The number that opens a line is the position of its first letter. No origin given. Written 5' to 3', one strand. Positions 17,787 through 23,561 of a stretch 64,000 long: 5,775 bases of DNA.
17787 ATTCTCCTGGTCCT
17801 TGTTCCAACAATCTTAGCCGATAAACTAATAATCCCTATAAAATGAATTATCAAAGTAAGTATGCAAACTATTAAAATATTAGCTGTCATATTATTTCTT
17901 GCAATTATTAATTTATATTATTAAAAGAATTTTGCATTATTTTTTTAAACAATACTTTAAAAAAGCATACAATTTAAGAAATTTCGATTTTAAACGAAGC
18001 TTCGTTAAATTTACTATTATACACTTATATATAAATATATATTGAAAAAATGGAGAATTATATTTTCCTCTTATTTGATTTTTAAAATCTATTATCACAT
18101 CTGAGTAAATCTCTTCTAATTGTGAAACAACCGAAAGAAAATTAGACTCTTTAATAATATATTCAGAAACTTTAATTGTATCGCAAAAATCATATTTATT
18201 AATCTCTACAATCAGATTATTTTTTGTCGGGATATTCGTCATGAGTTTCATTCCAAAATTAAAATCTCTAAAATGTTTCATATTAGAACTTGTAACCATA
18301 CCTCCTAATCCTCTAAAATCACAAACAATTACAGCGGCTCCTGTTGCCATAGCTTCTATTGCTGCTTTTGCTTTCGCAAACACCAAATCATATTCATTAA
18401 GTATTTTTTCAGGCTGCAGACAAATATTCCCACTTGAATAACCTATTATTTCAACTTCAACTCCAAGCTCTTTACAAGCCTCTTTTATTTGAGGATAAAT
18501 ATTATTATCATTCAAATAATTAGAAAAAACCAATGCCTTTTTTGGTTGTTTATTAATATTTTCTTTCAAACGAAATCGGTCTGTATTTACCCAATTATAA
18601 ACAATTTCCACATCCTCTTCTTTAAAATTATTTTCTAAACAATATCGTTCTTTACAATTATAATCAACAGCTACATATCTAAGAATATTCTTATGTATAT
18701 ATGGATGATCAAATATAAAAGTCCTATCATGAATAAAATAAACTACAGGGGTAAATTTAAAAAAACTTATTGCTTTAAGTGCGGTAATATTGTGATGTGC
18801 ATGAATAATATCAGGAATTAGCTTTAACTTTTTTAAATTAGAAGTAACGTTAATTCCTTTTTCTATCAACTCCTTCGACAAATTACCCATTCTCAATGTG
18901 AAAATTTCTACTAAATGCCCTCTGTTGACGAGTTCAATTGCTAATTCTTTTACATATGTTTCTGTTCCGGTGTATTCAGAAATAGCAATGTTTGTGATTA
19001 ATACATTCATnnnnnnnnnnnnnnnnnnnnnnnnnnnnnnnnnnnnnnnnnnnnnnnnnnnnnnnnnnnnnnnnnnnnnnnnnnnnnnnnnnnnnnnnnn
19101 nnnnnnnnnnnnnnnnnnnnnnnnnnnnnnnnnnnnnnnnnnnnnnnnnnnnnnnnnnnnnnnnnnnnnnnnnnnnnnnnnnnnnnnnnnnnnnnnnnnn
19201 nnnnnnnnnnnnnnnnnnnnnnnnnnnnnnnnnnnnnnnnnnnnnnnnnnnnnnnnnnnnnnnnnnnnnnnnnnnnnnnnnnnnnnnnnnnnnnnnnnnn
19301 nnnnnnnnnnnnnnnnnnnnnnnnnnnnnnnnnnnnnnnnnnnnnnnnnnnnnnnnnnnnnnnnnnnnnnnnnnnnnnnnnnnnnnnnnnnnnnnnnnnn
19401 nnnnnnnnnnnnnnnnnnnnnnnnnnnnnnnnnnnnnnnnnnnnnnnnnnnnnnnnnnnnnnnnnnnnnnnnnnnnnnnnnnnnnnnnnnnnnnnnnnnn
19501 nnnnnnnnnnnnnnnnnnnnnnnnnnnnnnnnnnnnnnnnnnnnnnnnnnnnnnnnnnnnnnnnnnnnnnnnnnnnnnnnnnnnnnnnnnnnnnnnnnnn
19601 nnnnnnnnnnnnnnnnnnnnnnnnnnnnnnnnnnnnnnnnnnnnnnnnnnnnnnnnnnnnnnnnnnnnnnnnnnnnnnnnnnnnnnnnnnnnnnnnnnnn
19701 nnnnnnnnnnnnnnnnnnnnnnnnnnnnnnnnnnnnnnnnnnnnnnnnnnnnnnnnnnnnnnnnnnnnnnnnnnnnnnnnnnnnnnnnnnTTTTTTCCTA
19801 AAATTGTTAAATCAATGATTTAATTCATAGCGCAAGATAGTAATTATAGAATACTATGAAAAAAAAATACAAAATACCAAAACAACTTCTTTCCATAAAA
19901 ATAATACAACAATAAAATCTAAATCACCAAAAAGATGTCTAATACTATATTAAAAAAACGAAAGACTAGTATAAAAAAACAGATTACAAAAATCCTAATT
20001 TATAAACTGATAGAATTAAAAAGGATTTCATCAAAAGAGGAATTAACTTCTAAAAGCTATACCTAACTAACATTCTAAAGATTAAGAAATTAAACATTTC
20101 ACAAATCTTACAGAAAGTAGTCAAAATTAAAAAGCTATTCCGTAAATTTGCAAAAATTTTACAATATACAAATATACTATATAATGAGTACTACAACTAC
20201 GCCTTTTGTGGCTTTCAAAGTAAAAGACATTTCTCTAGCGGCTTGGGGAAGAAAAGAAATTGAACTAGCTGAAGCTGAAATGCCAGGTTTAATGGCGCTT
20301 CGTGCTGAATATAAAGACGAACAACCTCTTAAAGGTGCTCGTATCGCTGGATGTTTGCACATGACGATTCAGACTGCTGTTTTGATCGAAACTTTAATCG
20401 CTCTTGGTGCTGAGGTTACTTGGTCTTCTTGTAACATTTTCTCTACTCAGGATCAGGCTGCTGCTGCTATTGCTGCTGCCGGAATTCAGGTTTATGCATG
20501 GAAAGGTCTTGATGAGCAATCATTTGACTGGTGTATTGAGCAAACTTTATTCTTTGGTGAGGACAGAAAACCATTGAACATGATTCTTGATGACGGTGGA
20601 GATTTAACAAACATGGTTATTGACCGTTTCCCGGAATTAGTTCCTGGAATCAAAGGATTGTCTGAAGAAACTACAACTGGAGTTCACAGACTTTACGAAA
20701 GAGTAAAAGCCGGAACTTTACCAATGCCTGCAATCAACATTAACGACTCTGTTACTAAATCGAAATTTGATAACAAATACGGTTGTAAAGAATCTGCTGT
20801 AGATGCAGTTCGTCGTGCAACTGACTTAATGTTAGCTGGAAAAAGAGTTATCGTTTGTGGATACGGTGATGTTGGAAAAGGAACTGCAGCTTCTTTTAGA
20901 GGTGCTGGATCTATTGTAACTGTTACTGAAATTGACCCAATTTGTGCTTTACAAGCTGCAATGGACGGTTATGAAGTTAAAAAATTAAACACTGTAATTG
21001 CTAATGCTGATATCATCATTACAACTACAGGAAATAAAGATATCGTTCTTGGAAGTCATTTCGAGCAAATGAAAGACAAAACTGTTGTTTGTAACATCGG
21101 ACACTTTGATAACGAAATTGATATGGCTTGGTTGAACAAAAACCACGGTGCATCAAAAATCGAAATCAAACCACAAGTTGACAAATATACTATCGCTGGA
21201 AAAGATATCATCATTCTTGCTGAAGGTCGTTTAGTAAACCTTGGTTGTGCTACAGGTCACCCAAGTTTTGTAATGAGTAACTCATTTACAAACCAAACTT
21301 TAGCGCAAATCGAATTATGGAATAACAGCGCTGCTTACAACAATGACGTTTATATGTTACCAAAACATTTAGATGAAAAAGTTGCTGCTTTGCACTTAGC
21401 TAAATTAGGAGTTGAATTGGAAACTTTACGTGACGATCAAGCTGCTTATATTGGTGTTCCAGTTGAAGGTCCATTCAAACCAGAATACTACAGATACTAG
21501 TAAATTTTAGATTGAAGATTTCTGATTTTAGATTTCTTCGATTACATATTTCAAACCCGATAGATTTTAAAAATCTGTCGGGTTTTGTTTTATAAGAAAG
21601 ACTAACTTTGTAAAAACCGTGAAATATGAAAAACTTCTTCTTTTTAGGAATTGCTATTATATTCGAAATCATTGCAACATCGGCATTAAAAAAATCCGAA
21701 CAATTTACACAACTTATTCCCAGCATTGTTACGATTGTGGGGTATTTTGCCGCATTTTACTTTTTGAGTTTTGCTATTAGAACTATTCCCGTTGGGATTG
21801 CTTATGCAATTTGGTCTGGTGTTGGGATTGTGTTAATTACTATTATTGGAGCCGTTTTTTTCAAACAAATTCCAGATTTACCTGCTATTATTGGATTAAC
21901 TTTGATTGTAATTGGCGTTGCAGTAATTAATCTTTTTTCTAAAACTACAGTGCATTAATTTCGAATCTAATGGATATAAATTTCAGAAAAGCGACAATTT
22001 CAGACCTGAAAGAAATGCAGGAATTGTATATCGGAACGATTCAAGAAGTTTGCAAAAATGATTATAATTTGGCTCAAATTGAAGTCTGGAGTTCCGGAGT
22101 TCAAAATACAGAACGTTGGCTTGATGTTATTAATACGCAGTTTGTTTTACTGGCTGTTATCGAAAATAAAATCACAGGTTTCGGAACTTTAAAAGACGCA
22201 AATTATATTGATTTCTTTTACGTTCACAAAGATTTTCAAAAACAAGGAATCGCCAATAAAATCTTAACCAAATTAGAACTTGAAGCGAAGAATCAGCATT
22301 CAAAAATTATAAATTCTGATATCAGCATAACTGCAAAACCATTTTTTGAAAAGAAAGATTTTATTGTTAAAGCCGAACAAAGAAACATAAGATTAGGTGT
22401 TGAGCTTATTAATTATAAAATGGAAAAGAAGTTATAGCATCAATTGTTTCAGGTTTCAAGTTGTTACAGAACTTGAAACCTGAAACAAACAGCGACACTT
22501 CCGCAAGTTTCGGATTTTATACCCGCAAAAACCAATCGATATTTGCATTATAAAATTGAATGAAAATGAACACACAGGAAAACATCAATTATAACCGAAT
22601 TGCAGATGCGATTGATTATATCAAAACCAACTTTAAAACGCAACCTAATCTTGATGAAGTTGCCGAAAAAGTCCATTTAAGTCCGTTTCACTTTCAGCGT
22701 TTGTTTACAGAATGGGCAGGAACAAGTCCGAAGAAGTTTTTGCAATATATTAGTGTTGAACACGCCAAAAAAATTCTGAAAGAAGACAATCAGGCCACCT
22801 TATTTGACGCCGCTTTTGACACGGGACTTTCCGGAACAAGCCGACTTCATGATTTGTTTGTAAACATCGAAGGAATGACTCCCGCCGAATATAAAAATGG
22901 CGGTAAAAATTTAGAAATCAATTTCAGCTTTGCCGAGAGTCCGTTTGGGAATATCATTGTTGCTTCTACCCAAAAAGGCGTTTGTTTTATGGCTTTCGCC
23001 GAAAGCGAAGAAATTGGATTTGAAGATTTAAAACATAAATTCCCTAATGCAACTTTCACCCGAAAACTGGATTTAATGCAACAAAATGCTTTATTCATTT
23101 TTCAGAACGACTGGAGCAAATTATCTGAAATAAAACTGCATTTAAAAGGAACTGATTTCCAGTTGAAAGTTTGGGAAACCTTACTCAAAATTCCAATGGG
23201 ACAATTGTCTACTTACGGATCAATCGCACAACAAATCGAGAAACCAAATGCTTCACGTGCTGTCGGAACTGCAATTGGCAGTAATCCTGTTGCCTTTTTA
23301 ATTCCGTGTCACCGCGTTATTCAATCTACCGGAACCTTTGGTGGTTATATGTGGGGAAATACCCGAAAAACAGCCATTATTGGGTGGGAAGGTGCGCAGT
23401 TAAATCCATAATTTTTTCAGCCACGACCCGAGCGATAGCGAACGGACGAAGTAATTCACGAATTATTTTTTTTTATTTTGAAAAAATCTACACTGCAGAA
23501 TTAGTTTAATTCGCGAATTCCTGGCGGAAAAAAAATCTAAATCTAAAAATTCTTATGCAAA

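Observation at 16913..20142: AT-rich three-gene cassette: variant PIG-L/LmbE deacetylase + GT4 glycosyltransferase + Amj(DUF2837)-like membrane protein, a candidate GlcN-glycoconjugate synthesis and flipping module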

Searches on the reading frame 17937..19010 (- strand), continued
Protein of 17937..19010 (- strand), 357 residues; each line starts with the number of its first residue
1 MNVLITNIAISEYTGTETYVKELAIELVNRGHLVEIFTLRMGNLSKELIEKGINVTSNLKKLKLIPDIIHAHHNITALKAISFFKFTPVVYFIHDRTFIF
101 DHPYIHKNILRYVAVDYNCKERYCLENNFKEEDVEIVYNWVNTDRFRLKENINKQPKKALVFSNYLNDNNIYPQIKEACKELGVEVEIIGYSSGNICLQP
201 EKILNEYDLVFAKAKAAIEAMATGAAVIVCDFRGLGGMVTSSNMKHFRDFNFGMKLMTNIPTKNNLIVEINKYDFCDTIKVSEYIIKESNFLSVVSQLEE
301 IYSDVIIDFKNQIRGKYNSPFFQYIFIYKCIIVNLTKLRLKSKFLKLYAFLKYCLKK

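Call 42: fold_search(model_id=the predicted structure, library=pdb)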
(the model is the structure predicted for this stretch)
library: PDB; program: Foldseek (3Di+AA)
matches with E <= 10: 1460; with E <= 0.001: 193
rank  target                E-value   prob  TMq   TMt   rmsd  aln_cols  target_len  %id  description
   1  8x3q_A                2.0e-12  1.00  0.54  0.56   7.0       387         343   16  tll1591 with alpha-glucan 4sugar (released 2024-10-16)
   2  7fg9_A                2.2e-12  1.00  0.55  0.57   6.8       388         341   16  Alpha-1,2-glucosyltransferase_UDP_tll1591 (released 2022-06-01)
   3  7fga_B                6.3e-12  1.00  0.57  0.59   7.0       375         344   17  Alpha-1,2-glucosyltransferase_UDP_sucrose_tll1591 (released 2022-06-01)
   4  8x3q_D                9.6e-12  1.00  0.54  0.56   7.3       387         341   16  tll1591 with alpha-glucan 4sugar (released 2024-10-16)
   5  3mbo_D                1.2e-11  1.00  0.52  0.51   9.6       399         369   15  Crystal Structure of the Glycosyltransferase BaBshA bound with UDP and L-malate (released 2010-09-29)
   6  3mbo_C                1.8e-11  1.00  0.56  0.53   8.9       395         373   15  Crystal Structure of the Glycosyltransferase BaBshA bound with UDP and L-malate (released 2010-09-29)
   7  7qsg_A                2.4e-11  1.00  0.60  0.57   7.1       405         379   14  Methylmannose polysaccharide mannosyltransferase from M. hassiacum (released 2023-01-25)
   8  3mbo_F                3.5e-11  1.00  0.57  0.55   7.1       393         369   16  Crystal Structure of the Glycosyltransferase BaBshA bound with UDP and L-malate (released 2010-09-29)
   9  9v0w_B                3.5e-11  1.00  0.54  0.53   7.2       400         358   12  UDP-Glc:tetrahydrobiopterin glucosyltransferase from Pseudanabaena sp. Chao 1811 (released 2025-11-26)
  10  6d9t                  8.6e-11  1.00  0.58  0.56   6.9       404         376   13  BshA from Staphylococcus aureus complexed with UDP (released 2019-05-08)
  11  3c4q_B                1.0e-10  1.00  0.59  0.54   7.3       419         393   12  Structure of the retaining glycosyltransferase MshA : The first step in mycothiol biosynthesis. Organism : Corynebacte (released 2008-04-01)
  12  9v0l                  1.2e-10  1.00  0.57  0.57   7.1       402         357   12  UDP-binding PsBGluT, a tetrahydrobiopterin glucosyltransferase from Pseudanabaena sp. Chao 1811 (released 2025-11-26)
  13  2gej                  1.3e-10  1.00  0.59  0.59   6.3       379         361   14  Crystal Structure of phosphatidylinositol mannosyltransferase (PimA) from Mycobacterium smegmatis in complex with GDP-Ma (released 2007-04-03)
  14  4xyw                  1.7e-10  1.00  0.49  0.53   7.0       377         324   14  Glycosyltransferases WbnH (released 2016-02-10)
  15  3c4q_A                1.8e-10  1.00  0.58  0.53   7.0       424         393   11  Structure of the retaining glycosyltransferase MshA : The first step in mycothiol biosynthesis. Organism : Corynebacte (released 2008-04-01)
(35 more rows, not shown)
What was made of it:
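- These include BshA and MshA, the partners of LmbE-type deacetylases, and PglA, WbnH and PimA, which act on lipid-linked acceptors (call 42).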

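Call 77: search_protein_families(library=padloc, proteins=[window:17937-19010:-], max_evalue=0.01)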
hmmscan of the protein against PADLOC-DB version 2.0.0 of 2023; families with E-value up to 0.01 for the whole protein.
window:17937-19010:- (357 aa): 0 families

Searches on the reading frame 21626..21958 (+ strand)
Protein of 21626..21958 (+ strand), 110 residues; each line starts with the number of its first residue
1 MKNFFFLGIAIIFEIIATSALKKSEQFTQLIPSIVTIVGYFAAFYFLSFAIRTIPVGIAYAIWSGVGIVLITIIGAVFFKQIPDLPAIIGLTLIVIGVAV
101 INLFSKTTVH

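Call 76: search_protein_families(library=pfam, proteins=[window:21626-21958:+], max_evalue=0.1)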
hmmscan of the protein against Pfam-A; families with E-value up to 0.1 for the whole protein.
window:21626-21958:+ (110 aa): 4 families
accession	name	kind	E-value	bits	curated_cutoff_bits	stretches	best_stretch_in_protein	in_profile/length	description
PF00893.25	Multi_Drug_Res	-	6.3e-32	110.4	23.7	1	3-94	2-93/93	Small Multidrug Resistance protein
PF00892.27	EamA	-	7.6e-06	26.7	28.2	1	9-102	41-134/135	EamA-like transporter family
PF10639.15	TMEM234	-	0.037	14.6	30.1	1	30-101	45-112/113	Putative transmembrane family 234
PF02694.21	UPF0060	-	0.045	14.4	24.9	1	43-102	43-102/107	Uncharacterised BCR, YnfA/UPF0060 family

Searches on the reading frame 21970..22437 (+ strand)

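Call 76: search_protein_families(library=pfam, proteins=[window:21970-22437:+], max_evalue=0.1)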
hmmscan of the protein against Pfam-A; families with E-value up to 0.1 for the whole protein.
window:21970-22437:+ (155 aa): 3 families
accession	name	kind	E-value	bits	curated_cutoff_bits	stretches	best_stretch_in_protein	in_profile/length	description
PF13673.13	Acetyltransf_10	-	2.6e-18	66.7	23.6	1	29-152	2-127/128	Acetyltransferase (GNAT) domain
PF13508.13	Acetyltransf_7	-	1.5e-09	38.5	27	1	59-132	5-83/84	Acetyltransferase (GNAT) domain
PF00583.31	Acetyltransf_1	-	3.4e-08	34.2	20.7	1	31-128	7-113/116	Acetyltransferase (GNAT) family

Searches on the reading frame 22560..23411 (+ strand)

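Call 76: search_protein_families(library=pfam, proteins=[window:22560-23411:+], max_evalue=0.1)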
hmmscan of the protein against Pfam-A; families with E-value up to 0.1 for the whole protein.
window:22560-23411:+ (283 aa): 4 families
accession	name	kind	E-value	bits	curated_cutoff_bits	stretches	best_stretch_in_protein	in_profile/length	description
PF01035.26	DNA_binding_1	-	4.6e-30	103.7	27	1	199-278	1-80/81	6-O-methylguanine DNA methyltransferase, DNA binding domain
PF12833.13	HTH_18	-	1.2e-16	61.2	33.6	1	35-113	2-79/80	Helix-turn-helix domain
PF00165.29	HTH_AraC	-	1e-10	41.9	26.6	1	21-62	1-42/42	Bacterial regulatory helix-turn-helix proteins, AraC family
PF02870.21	Methyltransf_1N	-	0.0029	18.5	21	1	123-150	4-31/71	6-O-methylguanine DNA methyltransferase, ribonuclease-like domain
